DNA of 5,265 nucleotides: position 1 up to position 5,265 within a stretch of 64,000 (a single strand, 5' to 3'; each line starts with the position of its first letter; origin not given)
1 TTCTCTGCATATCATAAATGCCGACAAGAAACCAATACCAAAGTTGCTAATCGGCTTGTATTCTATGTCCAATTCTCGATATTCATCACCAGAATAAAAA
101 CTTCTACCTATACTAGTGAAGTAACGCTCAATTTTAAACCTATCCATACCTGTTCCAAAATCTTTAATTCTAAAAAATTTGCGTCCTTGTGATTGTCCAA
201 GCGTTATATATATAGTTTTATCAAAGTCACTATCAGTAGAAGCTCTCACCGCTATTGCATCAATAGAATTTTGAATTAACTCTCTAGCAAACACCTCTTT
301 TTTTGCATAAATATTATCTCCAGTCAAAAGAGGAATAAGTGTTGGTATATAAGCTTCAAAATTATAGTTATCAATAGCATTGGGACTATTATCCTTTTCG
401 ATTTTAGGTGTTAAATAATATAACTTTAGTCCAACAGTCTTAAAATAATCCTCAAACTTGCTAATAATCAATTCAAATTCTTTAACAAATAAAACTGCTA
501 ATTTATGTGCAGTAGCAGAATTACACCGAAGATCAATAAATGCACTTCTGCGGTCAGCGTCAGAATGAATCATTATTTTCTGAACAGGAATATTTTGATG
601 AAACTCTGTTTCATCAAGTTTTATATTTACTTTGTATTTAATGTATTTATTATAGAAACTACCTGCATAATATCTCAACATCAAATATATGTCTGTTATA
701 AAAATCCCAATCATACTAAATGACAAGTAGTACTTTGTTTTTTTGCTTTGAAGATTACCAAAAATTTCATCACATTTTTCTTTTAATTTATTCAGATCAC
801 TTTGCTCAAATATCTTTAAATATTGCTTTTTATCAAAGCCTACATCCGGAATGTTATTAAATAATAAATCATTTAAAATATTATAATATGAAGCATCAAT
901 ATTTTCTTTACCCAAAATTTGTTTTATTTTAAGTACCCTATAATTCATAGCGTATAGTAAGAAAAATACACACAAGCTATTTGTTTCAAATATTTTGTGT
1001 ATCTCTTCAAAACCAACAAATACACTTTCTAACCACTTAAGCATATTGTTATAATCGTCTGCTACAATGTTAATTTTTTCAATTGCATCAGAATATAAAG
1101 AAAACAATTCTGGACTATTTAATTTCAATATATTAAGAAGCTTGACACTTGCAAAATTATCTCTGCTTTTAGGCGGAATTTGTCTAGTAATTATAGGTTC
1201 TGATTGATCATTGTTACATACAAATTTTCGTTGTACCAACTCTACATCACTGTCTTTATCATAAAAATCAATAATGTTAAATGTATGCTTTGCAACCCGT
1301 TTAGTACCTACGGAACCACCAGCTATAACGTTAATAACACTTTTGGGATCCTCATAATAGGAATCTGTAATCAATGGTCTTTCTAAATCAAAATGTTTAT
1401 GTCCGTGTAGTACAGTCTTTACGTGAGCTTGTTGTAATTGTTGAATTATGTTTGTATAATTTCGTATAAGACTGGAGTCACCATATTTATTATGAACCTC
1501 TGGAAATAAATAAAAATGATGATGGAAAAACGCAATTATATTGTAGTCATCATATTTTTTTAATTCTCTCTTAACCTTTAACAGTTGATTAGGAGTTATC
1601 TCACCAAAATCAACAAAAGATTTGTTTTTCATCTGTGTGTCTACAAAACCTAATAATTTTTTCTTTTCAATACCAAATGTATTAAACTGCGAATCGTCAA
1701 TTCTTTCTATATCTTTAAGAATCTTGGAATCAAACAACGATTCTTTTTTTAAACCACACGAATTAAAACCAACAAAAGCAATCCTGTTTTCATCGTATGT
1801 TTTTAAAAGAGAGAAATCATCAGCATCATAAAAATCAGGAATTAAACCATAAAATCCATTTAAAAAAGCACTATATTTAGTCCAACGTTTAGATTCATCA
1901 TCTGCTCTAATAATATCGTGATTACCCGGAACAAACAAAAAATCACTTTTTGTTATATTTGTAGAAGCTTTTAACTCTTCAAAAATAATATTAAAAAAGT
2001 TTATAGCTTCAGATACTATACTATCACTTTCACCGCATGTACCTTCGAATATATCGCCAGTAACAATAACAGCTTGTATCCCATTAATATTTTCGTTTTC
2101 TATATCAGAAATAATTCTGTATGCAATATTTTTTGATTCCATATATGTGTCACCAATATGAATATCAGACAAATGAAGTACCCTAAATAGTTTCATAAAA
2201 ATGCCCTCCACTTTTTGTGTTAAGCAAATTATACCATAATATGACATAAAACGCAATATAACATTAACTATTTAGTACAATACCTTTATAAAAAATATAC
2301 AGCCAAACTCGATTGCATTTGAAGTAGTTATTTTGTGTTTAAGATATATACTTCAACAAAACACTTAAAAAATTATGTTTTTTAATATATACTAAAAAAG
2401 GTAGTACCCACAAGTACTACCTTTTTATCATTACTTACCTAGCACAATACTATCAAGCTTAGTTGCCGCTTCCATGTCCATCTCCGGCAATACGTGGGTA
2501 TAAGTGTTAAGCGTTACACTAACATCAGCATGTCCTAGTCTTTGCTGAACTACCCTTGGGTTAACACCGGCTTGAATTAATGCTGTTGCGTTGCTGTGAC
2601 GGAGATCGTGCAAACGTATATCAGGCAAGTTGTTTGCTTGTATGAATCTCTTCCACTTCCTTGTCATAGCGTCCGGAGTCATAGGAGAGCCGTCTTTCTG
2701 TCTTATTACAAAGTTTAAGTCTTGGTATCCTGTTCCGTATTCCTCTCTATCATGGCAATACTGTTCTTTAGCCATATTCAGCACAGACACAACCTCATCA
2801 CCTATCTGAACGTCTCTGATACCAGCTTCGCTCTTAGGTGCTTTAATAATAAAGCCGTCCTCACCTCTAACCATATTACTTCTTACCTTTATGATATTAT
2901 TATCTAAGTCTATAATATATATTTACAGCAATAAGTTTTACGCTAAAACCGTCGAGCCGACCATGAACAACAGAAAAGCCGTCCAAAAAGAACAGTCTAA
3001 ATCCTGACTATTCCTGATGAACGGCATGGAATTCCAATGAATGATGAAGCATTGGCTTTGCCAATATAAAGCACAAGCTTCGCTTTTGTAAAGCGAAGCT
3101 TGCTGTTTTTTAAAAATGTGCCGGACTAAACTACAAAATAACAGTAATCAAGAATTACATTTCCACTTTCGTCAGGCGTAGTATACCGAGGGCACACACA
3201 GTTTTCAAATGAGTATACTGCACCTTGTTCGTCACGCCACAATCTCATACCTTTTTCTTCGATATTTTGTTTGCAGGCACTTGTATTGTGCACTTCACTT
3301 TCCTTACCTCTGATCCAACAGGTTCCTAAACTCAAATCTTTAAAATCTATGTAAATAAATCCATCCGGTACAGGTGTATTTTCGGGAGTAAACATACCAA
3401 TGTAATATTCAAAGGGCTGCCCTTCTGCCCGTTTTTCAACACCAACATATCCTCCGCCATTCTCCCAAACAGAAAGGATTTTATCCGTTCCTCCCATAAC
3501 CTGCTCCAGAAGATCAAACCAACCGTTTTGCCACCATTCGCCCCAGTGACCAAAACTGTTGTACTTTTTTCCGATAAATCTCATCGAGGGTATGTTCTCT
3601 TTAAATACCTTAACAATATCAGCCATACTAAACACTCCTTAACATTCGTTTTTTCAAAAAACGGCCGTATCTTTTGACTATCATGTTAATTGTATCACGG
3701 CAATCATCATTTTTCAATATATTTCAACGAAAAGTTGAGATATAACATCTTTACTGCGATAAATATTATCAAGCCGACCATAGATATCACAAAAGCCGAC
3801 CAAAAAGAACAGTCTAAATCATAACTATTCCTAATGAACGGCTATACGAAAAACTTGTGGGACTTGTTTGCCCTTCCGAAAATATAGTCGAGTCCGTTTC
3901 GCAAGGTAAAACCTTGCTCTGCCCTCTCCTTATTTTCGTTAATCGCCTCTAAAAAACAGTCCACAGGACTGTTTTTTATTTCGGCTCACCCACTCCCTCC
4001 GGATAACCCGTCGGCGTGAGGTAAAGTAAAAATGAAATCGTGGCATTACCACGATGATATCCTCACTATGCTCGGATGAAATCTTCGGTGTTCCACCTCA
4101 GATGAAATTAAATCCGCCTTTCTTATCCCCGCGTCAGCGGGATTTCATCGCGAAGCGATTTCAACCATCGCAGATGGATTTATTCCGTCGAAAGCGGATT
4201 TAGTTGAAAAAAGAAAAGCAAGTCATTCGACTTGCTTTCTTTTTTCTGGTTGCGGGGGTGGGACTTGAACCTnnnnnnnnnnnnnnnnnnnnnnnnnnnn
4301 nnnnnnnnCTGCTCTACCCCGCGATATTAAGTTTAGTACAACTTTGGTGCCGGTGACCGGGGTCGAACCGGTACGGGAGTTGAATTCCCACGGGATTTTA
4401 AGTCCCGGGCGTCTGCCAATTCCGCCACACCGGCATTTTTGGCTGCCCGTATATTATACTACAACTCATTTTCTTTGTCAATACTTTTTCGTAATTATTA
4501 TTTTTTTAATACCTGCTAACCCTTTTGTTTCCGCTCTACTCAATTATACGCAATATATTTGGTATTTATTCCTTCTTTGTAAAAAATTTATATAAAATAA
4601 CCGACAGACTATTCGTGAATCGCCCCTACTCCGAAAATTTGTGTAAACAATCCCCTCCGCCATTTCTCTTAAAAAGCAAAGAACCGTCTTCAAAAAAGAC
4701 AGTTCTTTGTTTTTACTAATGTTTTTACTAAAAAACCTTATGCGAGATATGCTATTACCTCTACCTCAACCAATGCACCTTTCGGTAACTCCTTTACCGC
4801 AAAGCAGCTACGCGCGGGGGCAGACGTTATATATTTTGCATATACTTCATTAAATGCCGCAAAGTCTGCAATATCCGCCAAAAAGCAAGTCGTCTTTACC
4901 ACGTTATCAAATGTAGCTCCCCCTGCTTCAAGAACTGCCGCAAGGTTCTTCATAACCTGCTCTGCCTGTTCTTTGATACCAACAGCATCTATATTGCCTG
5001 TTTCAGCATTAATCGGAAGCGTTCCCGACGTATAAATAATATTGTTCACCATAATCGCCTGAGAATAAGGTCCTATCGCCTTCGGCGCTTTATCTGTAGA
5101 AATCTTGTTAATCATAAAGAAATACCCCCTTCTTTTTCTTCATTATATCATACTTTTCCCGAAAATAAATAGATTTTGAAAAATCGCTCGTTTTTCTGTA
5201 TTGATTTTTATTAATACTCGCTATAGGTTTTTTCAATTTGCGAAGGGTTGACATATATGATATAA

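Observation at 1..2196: Large metallophosphoesterase-GHKL ATPase fusion protein on a decayed tRNA-linked island (missing from the ORF track)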

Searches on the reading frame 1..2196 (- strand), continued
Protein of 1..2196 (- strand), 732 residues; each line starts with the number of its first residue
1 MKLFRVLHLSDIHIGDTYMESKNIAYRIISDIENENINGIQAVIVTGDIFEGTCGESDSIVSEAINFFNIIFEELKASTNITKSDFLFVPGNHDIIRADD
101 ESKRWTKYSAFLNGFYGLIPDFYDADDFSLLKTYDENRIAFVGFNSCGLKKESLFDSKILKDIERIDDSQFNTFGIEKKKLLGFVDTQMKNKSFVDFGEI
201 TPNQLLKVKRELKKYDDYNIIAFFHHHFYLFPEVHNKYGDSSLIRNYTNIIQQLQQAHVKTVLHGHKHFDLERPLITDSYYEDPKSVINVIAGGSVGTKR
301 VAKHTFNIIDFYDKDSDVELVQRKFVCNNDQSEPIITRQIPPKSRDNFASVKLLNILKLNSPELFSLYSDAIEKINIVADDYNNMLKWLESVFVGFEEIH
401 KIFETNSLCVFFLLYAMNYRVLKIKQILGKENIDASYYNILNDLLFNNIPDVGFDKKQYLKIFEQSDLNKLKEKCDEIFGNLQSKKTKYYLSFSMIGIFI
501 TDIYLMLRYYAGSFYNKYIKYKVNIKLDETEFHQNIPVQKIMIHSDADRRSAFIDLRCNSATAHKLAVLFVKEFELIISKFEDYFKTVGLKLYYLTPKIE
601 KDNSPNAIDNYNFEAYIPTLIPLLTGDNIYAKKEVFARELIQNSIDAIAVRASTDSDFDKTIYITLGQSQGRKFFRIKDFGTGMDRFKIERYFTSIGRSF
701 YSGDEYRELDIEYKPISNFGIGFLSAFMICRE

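Call 101: fold_search(model_id=the predicted structure, library=viral)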
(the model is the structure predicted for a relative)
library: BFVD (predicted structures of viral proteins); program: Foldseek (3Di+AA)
matches with E <= 10: 322; with E <= 0.001: 29
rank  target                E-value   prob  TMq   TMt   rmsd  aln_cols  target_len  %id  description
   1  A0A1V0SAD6            4.7e-07  1.00  0.20  0.31  10.5       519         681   14  Heat shock protein 83 kDa [Catovirus CTV1]
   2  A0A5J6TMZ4            2.1e-06  1.00  0.19  0.29  21.7       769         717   12  (no name in the UniProt tables at hand)
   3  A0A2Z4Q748            4.5e-06  1.00  0.17  0.30  10.0       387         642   11  (no name in the UniProt tables at hand)
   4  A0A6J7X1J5            1.4e-05  1.00  0.19  0.29  10.2       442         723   14  HATPase_c domain containing protein [uncultured Caudovirales phage]
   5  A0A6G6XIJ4            1.7e-05  1.00  0.16  0.21   9.3       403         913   11  (no name in the UniProt tables at hand)
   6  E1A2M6                1.9e-05  1.00  0.16  0.24  10.5       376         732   16  Membrane integrity protector [Aeromonas phage phiAS5]
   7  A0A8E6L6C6            2.2e-05  1.00  0.17  0.29  11.5       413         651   12  (no name in the UniProt tables at hand)
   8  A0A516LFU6            2.7e-05  1.00  0.19  0.26  11.6       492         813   14  (no name in the UniProt tables at hand)
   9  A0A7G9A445            4.0e-05  1.00  0.18  0.25  10.7       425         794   14  RIIA-like protein [Bacteriophage sp.]
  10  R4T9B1                4.2e-05  1.00  0.19  0.25  10.8       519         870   12  Uncharacterized protein [Halogranum tailed virus 1]
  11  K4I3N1                4.4e-05  1.00  0.15  0.47   9.0       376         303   15  Molecular chaperone, HSP90 family [Escherichia phage EC6]
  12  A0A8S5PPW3            5.5e-05  1.00  0.19  0.41  13.9       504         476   12  DNA topoisomerase (ATP-hydrolyzing) [Myoviridae sp. ctwwN25]
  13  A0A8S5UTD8            6.6e-05  1.00  0.18  0.26  24.4       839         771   12  DNA topoisomerase (ATP-hydrolyzing) [Myoviridae sp. ctYA416]
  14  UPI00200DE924         7.5e-05  1.00  0.17  0.28  13.8       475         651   14  (no name look-up for this kind of identifier)
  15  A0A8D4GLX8            1.1e-04  1.00  0.17  0.24  10.3       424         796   14  (no name in the UniProt tables at hand)
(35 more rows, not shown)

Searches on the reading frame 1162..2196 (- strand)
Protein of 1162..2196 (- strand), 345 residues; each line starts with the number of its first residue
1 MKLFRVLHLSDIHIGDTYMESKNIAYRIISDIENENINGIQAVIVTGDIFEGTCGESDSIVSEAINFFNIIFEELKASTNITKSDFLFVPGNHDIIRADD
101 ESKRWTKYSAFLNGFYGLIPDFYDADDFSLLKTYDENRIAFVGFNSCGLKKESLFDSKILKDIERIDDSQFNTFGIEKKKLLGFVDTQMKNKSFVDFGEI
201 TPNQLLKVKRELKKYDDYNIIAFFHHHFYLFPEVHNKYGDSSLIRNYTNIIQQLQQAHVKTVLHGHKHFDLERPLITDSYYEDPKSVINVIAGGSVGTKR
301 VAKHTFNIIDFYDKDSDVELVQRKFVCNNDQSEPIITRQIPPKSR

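Call 70: predict_structure(alignment_id=A2)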
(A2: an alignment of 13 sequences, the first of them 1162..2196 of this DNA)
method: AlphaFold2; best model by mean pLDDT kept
length: 345 residues; sequences in the alignment: 13
mean_pLDDT: 83.0   pTM: 0.84
mean pLDDT of the five models: 83.0, 80.4, 80.2, 78.8, 78.7
residues with pLDDT >= 90: 132; 70-90: 155; 50-70: 50; < 50: 8
segments of 3 or more residues with pLDDT < 50: 342-345
pLDDT, mean of each block of 10 residues (from residue 1): 87 90 94 91 94 85 98 94 96 89 92 97 93 94 91 81 89 90 85 84 89 89 77 52 65 83 70 52 65 76 87 71 82 70 43
secondary structure, 60 per line:
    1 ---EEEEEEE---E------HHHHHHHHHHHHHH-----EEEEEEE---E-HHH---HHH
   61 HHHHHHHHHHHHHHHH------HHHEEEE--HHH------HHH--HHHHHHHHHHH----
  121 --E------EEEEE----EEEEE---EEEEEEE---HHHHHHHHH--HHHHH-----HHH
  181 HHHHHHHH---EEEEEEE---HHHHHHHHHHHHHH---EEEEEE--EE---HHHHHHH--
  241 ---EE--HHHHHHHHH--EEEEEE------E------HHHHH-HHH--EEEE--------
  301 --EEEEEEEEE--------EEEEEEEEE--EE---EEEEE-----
elements in order: E4-10 H21-34 E40-46 H58-76 E86-89 H106-116 E130-134 E139-143 E147-153 H157-165 H168-172 H178-188 E192-198 H202-215 E219-224 H232-238 H248-256 E259-264 H278-282 E289-292 E303-311 E320-328 E336-340

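Call 74: fold_search(model_id=the predicted structure, library=pdb)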
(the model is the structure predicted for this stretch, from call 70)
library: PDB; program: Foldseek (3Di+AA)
matches with E <= 10: 788; with E <= 0.001: 10
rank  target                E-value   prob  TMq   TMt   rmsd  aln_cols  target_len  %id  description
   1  9a6c_B                1.0e-11  1.00  0.60  0.44   5.7       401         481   14  Integrative model of YYDD-YYDB by crosslinking MS and deep learning (released 2024-09-18)
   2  8w6p_B                3.7e-09  1.00  0.55  0.47   8.1       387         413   13  Crystal structure of dimeric murine SMPDL3A (released 2023-12-20)
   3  3d03_A                1.0e-08  1.00  0.50  0.61  11.2       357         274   13  1.9A structure of Glycerophoshphodiesterase (GpdQ) from Enterobacter aerogenes (released 2008-10-14)
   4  8w6r_A                1.7e-08  1.00  0.55  0.47   7.5       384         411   12  murine SMPDL3A bound to sulfate (released 2023-12-20)
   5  2hyp                  4.6e-08  1.00  0.50  0.72   7.0       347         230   14  Crystal structure of Rv0805 D66A mutant (released 2006-12-26)
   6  2dxl_A                1.2e-07  1.00  0.50  0.61  11.0       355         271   13  Glycerophosphodiesterase from Enterobacter aerogenes (released 2007-05-22)
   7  2yeq_A                6.0e-07  1.00  0.43  0.31  12.5       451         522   11  Structure of PhoD (released 2012-04-18)
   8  3tgh                  1.1e-05  1.00  0.44  0.48  13.9       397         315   12  GAP50 the anchor in the inner membrane complex of Plasmodium (released 2012-03-07)
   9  2yvt                  8.1e-05  1.00  0.41  0.52   9.3       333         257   10  Crystal structure of aq_1956 (released 2007-10-16)
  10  6s6v_B                2.2e-04  1.00  0.42  0.38   9.0       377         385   12  Resting state of the E. coli Mre11-Rad50 (SbcCD) head complex bound to ATPgS (released 2019-09-04)
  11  6tny_B                2.1e-03  0.96  0.31  0.26  13.9       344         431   12  Processive human polymerase delta holoenzyme (released 2019-12-18)
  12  9ekb_B                7.3e-03  0.92  0.33  0.27  12.3       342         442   11  Cryo-EM structure of apo-form human DNA polymerase delta (released 2025-02-05)
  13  3e0j_C                9.2e-03  0.89  0.32  0.28  11.4       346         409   11  X-ray structure of the complex of regulatory subunits of human DNA polymerase delta (released 2008-12-16)
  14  3e0j_A                1.1e-02  0.85  0.32  0.27  11.3       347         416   11  X-ray structure of the complex of regulatory subunits of human DNA polymerase delta (released 2008-12-16)
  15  3e0j_E                1.6e-02  0.80  0.31  0.27  11.5       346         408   10  X-ray structure of the complex of regulatory subunits of human DNA polymerase delta (released 2008-12-16)
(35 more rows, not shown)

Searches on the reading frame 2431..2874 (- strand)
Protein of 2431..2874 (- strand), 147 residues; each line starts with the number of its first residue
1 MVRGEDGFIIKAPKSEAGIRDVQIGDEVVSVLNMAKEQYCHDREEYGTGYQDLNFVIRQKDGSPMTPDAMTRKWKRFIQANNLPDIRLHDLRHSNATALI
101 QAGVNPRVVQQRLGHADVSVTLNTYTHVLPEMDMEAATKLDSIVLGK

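Call 4: search_protein_families(library=pfam, proteins=[window:2431-2874:-], max_evalue=0.1)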
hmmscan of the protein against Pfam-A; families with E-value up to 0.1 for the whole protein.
window:2431-2874:- (147 aa): 1 family
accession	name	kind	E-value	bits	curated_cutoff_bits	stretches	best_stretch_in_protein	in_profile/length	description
PF00589.27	Phage_integrase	-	5.8e-19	68.9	27.1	1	42-130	86-170/172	Phage integrase family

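Call 5: search_protein_families(library=padloc, proteins=[window:2431-2874:-], max_evalue=0.1)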
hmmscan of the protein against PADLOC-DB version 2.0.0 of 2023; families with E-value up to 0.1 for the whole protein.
window:2431-2874:- (147 aa): 0 families

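Call 9: search_protein_families(library=ncbifam, proteins=[window:2431-2874:-], max_evalue=0.1)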
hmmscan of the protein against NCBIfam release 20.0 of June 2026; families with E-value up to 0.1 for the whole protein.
window:2431-2874:- (147 aa): 11 families
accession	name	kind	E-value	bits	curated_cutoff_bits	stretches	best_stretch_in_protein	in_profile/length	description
TIGR02224.1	recomb_XerC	equivalog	1e-14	54.6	335.15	1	20-129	172-278/295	tyrosine recombinase XerC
TIGR02225.1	recomb_XerD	equivalog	2.1e-14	53.6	329.6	1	21-130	169-276/290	site-specific tyrosine recombinase XerD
NF040815.2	recomb_XerA_Arch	equivalog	4.1e-14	52.8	220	1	38-128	170-254/263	site-specific tyrosine recombinase/integron integrase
NF001399.0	PRK00283.1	subfamily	8.1e-13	48.3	279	1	37-131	191-286/300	tyrosine recombinase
TIGR02249.1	integrase_gron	subfamily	1.2e-12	47.9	265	1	69-141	241-313/315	integron integrase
NF011946.0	PRK15417.1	equivalog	2e-09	37.1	435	1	66-142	253-329/337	integron integrase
NF003462.0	PRK05084.1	equivalog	5.4e-09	35.3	267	1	37-141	252-357/360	tyrosine recombinase XerS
NF002331.0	PRK01287.1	subfamily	2.1e-06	26.9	371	1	55-128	238-312/365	site-specific tyrosine recombinase XerC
NF007370.0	PRK09870.1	subfamily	0.00058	19.5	221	1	85-122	137-174/200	tyrosine-type DNA invertase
NF007371.0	PRK09871.1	subfamily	0.021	14.4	222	1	54-123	100-170/198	tyrosine-type DNA invertase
NF047926.1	integrase_GmtZ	equivalog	0.027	12.5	600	1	80-130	422-472/784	gamma-mobile-trio integrase GmtZ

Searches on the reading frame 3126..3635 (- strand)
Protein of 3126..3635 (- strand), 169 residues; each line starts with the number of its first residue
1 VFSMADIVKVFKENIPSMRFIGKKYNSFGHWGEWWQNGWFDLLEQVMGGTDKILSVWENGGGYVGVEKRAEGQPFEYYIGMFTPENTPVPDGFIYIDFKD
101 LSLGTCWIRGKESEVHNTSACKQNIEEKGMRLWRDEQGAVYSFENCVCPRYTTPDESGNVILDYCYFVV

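Call 4: search_protein_families(library=pfam, proteins=[window:3126-3635:-], max_evalue=0.1)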
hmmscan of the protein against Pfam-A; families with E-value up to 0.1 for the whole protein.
window:3126-3635:- (169 aa): 1 family
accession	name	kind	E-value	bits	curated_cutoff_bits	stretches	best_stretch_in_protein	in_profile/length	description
PF14526.11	Cass2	-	0.037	14.7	27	1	16-98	6-88/150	Integron-associated effector binding protein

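Call 5: search_protein_families(library=padloc, proteins=[window:3126-3635:-], max_evalue=0.1)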
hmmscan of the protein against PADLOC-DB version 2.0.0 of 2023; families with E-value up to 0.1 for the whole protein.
window:3126-3635:- (169 aa): 0 families

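Call 9: search_protein_families(library=ncbifam, proteins=[window:3126-3635:-], max_evalue=0.1)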
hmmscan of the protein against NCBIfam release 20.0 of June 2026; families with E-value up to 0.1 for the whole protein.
window:3126-3635:- (169 aa): 0 families

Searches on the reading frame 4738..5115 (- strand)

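Call 4: search_protein_families(library=pfam, proteins=[window:4738-5115:-], max_evalue=0.1)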
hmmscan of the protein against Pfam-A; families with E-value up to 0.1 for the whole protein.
window:4738-5115:- (125 aa): 3 families
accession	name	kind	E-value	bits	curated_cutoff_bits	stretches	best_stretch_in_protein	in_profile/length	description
PF01042.26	Ribonuc_L-PSP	-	6.8e-42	142.7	27.3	1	8-123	2-120/121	Endoribonuclease L-PSP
PF06152.16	Phage_min_cap2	-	0.0099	15.3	26.3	1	7-107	67-158/366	Phage minor capsid protein 2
PF02429.20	PCP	-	0.053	14.3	22.3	0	78-120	77-118/145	Peridinin-chlorophyll A binding protein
